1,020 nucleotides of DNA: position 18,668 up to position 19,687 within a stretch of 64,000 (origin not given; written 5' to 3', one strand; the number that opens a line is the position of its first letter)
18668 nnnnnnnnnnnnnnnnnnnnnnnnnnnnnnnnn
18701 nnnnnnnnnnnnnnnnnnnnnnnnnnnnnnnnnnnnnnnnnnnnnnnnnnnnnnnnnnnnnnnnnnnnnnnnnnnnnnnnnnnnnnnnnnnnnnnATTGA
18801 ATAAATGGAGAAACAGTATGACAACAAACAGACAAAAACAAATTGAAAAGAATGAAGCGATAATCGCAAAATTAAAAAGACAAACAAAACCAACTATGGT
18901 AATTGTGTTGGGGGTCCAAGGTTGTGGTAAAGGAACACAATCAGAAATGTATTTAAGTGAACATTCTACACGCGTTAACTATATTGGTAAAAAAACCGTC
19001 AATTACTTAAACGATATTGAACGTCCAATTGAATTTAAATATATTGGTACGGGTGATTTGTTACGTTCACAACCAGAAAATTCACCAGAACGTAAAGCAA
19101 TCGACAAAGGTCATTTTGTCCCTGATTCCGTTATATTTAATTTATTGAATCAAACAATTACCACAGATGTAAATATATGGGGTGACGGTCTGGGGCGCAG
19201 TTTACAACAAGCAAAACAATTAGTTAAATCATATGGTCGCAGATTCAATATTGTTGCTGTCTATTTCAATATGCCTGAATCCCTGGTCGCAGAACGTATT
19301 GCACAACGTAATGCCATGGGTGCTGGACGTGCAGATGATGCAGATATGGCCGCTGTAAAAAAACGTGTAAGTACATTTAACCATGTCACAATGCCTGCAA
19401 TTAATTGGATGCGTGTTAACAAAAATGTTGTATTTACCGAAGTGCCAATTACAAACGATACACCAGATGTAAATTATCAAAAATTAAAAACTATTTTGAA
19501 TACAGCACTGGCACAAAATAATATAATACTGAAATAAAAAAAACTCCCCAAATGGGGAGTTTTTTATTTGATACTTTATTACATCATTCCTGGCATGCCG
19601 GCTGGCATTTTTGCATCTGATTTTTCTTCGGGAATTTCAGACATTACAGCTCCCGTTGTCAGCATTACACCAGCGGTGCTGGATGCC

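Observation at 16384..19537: Three tandem P-loop NMP-kinase (adenylate-kinase-like) paralogs, one flanked by duplicated terminator hairpins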

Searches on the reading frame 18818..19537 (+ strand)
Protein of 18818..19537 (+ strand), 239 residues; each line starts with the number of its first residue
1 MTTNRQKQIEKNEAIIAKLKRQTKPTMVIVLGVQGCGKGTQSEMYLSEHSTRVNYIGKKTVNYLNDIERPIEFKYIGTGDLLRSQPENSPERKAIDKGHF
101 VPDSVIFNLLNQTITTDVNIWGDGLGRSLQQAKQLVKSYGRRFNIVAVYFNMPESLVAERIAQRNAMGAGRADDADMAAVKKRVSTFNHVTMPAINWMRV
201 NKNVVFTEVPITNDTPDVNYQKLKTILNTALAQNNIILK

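Call 3: search_protein_families(library=pfam, proteins=[window:18818-19537:+], max_evalue=0.01)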
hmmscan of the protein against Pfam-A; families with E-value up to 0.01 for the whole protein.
window:18818-19537:+ (239 aa): 4 families
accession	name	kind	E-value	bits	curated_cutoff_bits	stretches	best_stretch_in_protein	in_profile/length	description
PF00406.28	ADK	-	1.1e-16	61.7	26.8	1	66-199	15-147/151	Adenylate kinase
PF13207.12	AAA_17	-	2.6e-07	31.4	27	1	31-175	1-131/136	AAA domain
PF13671.12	AAA_33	-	1.3e-05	25.9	27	1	141-184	95-137/143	AAA domain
PF06414.18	Zeta_toxin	-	0.001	19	22.3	0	19-56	10-47/199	Zeta toxin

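Call 4: search_protein_families(library=ncbifam, proteins=[window:18818-19537:+], max_evalue=0.01)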
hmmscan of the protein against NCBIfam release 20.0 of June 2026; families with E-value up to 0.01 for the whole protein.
window:18818-19537:+ (239 aa): 19 families
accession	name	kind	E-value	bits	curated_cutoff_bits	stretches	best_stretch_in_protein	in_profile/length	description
NF001381.0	PRK00279.1-3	equivalog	1.6e-18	67.1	187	1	28-203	3-164/188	adenylate kinase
TIGR01351.1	adk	subfamily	1.6e-17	63.9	168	1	28-165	2-128/212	adenylate kinase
TIGR01359.1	UMP_CMP_kin_fam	subfamily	1.7e-17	64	207.6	1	66-226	18-183/185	UMP-CMP kinase family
NF011100.0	PRK14527.1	equivalog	4.1e-16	59.1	154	1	70-200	29-166/191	adenylate kinase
TIGR01360.1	aden_kin_iso1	equivalog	1.2e-12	47.9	284.1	1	73-204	29-165/188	adenylate kinase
NF011101.0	PRK14528.1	equivalog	1.8e-12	47.4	195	1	72-203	26-165/187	adenylate kinase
NF002700.0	PRK02496.1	equivalog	4.3e-12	46.1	262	1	71-204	25-162/184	adenylate kinase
NF001380.0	PRK00279.1-2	equivalog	4.6e-12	45.8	251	1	66-165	19-128/216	adenylate kinase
NF001385.0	PRK00279.2-3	equivalog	6.1e-11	42.3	315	1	23-164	2-130/213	adenylate kinase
NF001379.0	PRK00279.1-1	equivalog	3.1e-10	39.7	268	1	28-166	3-125/216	adenylate kinase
NF011103.0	PRK14530.1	equivalog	5.9e-10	39.1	294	1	27-164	5-126/215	adenylate kinase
NF011105.0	PRK14532.1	equivalog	1.2e-09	38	162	1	76-199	29-160/189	adenylate kinase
NF011099.0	PRK14526.1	equivalog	9.7e-08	31.9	223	1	67-165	20-123/211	adenylate kinase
NF011104.0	PRK14531.1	equivalog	1.4e-07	31.4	160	1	72-201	27-159/183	adenylate kinase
NF001384.0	PRK00279.2-2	equivalog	1e-06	28.7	152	1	72-189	29-151/191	adenylate kinase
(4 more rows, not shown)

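Call 18: find_homologous_proteins(query=window:18818-19537:+, max_evalue=0.001)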
Query window:18818-19537:+ (239 aa): 30 proteins with E <= 0.001 among 261 candidates.
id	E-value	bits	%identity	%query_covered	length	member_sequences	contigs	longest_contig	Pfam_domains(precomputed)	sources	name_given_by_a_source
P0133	2.8e-149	513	97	100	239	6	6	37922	PF00406.30,PF13671.13,PF13207.13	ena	-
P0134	2.2e-137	474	90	100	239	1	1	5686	PF00406.30,PF13671.13,PF13207.13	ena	-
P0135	7.4e-128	443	83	100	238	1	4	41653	PF00406.30,PF13207.13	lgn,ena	-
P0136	9.9e-117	406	78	98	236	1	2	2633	PF00406.30,PF13671.13,PF13207.13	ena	-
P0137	4.0e-115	401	78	100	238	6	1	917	PF00406.30,PF13671.13,PF13207.13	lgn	-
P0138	7.8e-113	394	76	100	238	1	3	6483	PF00406.30,PF13671.13,PF13207.13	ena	-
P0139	3.3e-112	391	76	100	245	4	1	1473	PF00406.30,PF13671.13,PF13207.13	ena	-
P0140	4.1e-112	391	74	100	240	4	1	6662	PF00406.30,PF13671.13,PF13207.13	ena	-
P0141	3.4e-111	388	76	98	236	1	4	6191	PF00406.30,PF13671.13,PF13207.13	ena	-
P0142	2.9e-110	385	75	98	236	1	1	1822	PF00406.30,PF13671.13,PF13207.13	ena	-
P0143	6.2e-108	378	73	98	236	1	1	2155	PF00406.30,PF13671.13,PF13207.13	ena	-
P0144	2.4e-107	376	71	100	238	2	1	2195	PF00406.30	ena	-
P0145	5.3e-107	374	73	98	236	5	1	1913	PF00406.30,PF13671.13,PF13207.13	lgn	-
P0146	1.0e-103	364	71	100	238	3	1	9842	PF00406.30,PF13207.13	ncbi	-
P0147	1.8e-103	363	68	100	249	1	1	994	PF00406.30,PF13207.13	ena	-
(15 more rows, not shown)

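Call 40: search_protein_families(library=padloc, proteins=[window:18818-19537:+], max_evalue=0.01)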
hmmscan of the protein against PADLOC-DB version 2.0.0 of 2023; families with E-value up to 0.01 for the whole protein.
window:18818-19537:+ (239 aa): 1 family
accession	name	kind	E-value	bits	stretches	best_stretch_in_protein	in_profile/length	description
PDLC02911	VakA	-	4.7e-06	25.3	1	31-229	8-161/163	-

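Call 41: search_protein_families(library=phrogs, proteins=[window:18818-19537:+], max_evalue=0.01)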
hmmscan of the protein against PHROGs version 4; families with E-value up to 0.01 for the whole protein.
window:18818-19537:+ (239 aa): 1 family
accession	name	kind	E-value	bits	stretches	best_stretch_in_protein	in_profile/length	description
phrog_761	-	other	0.0086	16.7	0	9-52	3-46/362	thymidylate kinase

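Call 79: search_dna_similar(query=window:18818-19537:+, collection=phages, mode=protein, max_evalue=0.001, max_rows=8)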
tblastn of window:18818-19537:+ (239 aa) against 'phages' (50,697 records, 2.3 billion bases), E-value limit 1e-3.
Records with a match: 6; places in all: 6; records where one place covers at least 80% of the query: 0.
Best place of each record, by identity: <60% 6.
By first word of the organism name: Bacteriophage 3; Tenacibaculum 2; Enterococcus 1.
By host as written in the record: - 3; Tenacibaculum sp. 2; Enterococcus faecalis 1.
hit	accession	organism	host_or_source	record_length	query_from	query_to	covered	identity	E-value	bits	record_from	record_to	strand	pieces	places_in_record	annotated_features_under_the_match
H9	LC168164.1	Tenacibaculum phage pT24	Tenacibaculum sp.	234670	28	196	71%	26.7%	4e-5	50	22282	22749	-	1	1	adenylate kinase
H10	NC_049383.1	Tenacibaculum phage pT24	Tenacibaculum sp.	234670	28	196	71%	26.7%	4e-5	50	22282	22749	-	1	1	adenylate kinase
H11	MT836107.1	Bacteriophage sp.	human fecal samples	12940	28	199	72%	25.3%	1e-9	64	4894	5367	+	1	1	record has no annotation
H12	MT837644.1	Bacteriophage sp.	human fecal samples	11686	28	199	72%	24.0%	1e-7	57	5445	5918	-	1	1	record has no annotation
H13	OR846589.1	Enterococcus phage Efs 1-1-1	Enterococcus faecalis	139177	28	164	57%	27.0%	2e-5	51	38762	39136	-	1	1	record has no annotation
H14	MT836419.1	Bacteriophage sp.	human fecal samples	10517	28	164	57%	26.9%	1e-5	51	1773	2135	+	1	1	record has no annotation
